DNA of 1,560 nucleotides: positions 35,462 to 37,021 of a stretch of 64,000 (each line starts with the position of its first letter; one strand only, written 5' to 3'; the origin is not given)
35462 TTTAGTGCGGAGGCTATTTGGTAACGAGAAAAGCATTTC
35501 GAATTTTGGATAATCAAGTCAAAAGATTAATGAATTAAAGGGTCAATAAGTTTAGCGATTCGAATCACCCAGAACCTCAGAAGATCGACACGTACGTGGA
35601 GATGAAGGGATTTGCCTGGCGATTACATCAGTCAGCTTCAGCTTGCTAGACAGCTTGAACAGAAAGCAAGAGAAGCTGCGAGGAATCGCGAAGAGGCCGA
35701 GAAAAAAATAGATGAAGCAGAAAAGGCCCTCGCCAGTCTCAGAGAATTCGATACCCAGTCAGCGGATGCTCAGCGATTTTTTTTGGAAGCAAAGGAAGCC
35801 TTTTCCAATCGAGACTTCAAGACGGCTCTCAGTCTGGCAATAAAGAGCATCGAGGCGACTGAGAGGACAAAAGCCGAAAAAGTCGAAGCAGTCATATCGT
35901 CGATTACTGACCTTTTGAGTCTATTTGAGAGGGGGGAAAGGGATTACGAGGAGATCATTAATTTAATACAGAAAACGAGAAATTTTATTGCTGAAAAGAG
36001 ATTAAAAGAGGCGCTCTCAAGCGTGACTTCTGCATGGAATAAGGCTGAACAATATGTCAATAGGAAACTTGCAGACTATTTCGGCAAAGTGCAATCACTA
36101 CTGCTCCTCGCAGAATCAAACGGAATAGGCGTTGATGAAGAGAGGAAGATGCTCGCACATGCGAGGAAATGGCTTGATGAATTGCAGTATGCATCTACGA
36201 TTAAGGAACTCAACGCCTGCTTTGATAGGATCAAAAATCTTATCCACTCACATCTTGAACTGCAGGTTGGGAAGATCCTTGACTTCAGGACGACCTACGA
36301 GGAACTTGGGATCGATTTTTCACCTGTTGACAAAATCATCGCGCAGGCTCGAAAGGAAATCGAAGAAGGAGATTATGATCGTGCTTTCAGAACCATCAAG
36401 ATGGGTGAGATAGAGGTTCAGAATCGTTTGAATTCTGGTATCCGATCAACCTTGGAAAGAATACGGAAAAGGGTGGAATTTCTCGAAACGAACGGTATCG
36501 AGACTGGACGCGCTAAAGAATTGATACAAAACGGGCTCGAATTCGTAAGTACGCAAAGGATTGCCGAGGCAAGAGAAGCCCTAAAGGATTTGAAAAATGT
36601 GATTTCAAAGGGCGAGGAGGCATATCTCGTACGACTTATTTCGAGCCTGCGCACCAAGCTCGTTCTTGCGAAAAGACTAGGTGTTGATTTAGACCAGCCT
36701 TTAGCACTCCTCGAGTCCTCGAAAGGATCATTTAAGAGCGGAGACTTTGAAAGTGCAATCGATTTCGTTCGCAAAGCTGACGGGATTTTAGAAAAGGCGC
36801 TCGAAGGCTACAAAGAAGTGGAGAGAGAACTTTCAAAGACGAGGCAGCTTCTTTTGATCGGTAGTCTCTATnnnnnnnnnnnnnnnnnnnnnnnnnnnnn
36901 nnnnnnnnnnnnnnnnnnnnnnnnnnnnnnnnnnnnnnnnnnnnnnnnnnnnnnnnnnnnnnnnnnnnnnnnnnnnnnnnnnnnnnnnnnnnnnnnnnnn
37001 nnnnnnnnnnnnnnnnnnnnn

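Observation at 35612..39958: A 1,448-aa protein made of about 20 near-perfectly phased 62-residue helical repeats with a C-terminal beta module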

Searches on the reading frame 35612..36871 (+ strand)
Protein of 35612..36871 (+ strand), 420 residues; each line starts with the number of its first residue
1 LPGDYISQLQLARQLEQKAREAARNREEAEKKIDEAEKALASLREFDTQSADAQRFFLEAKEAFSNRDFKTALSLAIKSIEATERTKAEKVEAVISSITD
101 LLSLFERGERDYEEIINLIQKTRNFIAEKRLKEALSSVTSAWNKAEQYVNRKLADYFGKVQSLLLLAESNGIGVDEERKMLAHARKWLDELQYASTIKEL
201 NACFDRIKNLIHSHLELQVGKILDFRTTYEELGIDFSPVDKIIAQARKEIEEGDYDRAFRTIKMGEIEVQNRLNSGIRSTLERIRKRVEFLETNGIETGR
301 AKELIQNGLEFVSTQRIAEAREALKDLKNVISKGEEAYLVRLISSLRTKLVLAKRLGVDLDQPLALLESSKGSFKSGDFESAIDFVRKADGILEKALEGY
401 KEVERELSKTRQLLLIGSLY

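Call 44: predict_structure(alignment_id=A3)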
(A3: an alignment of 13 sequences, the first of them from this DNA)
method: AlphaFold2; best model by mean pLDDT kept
length: 420 residues; sequences in the alignment: 13
mean_pLDDT: 91.0   pTM: 0.63
mean pLDDT of the five models: 91.0, 89.7, 89.5, 88.9, 88.7
residues with pLDDT >= 90: 328; 70-90: 88; 50-70: 4; < 50: 0
segments of 3 or more residues with pLDDT < 50: none
pLDDT, mean of each block of 10 residues (from residue 1): 67 78 87 93 91 94 92 93 94 94 85 93 93 94 93 93 94 93 94 92 94 95 88 88 96 94 94 91 92 89 94 91 91 92 91 90 94 91 94 90 89 87
secondary structure, 60 per line:
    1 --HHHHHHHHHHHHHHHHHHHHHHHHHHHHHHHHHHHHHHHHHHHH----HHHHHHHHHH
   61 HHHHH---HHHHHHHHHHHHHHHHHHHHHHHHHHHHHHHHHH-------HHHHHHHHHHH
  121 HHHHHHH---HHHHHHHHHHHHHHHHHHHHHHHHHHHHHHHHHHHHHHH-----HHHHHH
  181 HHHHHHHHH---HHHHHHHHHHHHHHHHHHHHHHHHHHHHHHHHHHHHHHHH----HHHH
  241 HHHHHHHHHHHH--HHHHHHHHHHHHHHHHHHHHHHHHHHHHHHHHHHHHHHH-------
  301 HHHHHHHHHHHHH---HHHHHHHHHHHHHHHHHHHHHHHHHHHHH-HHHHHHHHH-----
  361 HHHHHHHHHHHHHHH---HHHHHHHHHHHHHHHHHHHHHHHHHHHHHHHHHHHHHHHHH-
elements in order: H3-46 H51-65 H69-102 H110-127 H131-169 H175-189 H193-232 H237-252 H255-293 H301-313 H317-345 H347-355 H361-375 H379-419

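Call 78: fold_search(model_id=the predicted structure, library=pdb)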
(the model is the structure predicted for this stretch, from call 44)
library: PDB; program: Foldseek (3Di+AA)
matches with E <= 10: 129; with E <= 0.001: 0
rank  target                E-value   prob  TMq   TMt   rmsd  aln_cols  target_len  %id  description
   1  8cwy_A                1.3e-01  0.16  0.12  0.11  26.6       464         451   15  Accurate computational design of genetically encoded 3D protein crystals (released 2023-11-01)
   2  7unh_A                5.1e-01  0.21  0.12  0.18  22.5       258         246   16  De novo designed chlorophyll dimer protein in apo state, SP2 (released 2023-04-19)
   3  8tf5                  5.6e-01  0.11  0.14  0.15  46.4       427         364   13  Crystal structure of orphan G protein-coupled receptor 6, pseudoapo form (released 2024-12-04)
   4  7zr1_C                5.9e-01  0.06  0.11  0.06  90.9       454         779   17  Chaetomium thermophilum Mre11-Rad50-Nbs1 complex bound to ATPyS (composite structure) (released 2023-01-11)
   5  7uni_A                7.2e-01  0.18  0.11  0.18  22.7       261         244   15  De novo designed chlorophyll dimer protein with Zn pheophorbide a methyl ester, SP2-ZnPPaM (released 2023-04-19)
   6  8cws_A                7.2e-01  0.08  0.13  0.12  28.6       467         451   15  Accurate computational design of genetically encoded 3D protein crystals (released 2023-11-01)
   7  7uni_B                8.7e-01  0.18  0.13  0.21  22.1       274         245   14  De novo designed chlorophyll dimer protein with Zn pheophorbide a methyl ester, SP2-ZnPPaM (released 2023-04-19)
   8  7n6g_3N               9.1e-01  0.05  0.11  0.12  63.0       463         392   12  C1 of central pair (released 2022-05-18)
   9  7uni_C                9.6e-01  0.16  0.12  0.19  21.8       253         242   15  De novo designed chlorophyll dimer protein with Zn pheophorbide a methyl ester, SP2-ZnPPaM (released 2023-04-19)
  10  3ieg_A                9.6e-01  0.07  0.10  0.12  27.5       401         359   13  Crystal Structure of P58(IPK) TPR Domain at 2.5 A (released 2010-03-31)
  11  7sqc_1J               9.6e-01  0.06  0.11  0.13  60.2       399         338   14  Ciliary C1 central pair apparatus isolated from Chlamydomonas reinhardtii (released 2022-04-13)
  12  7unh_B                1.1e+00  0.14  0.12  0.18  22.4       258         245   14  De novo designed chlorophyll dimer protein in apo state, SP2 (released 2023-04-19)
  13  7n6g_3M               1.1e+00  0.05  0.12  0.12  61.7       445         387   13  C1 of central pair (released 2022-05-18)
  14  8glt_0                1.3e+00  0.08  0.12  0.14  32.3       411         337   14  Backbone model of de novo-designed chlorophyll-binding nanocage O32-15 (released 2024-03-27)
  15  6c6k_A                1.3e+00  0.05  0.10  0.09  32.7       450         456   12  Structural basis for preferential recognition of cap 0 RNA by a human IFIT1-IFIT3 protein complex (released 2018-04-04)
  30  3edv_B                3.1e+00  0.04  0.13  0.15  23.5       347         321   13  Crystal Structure of Repeats 14-16 of Beta2-Spectrin (released 2009-01-20)
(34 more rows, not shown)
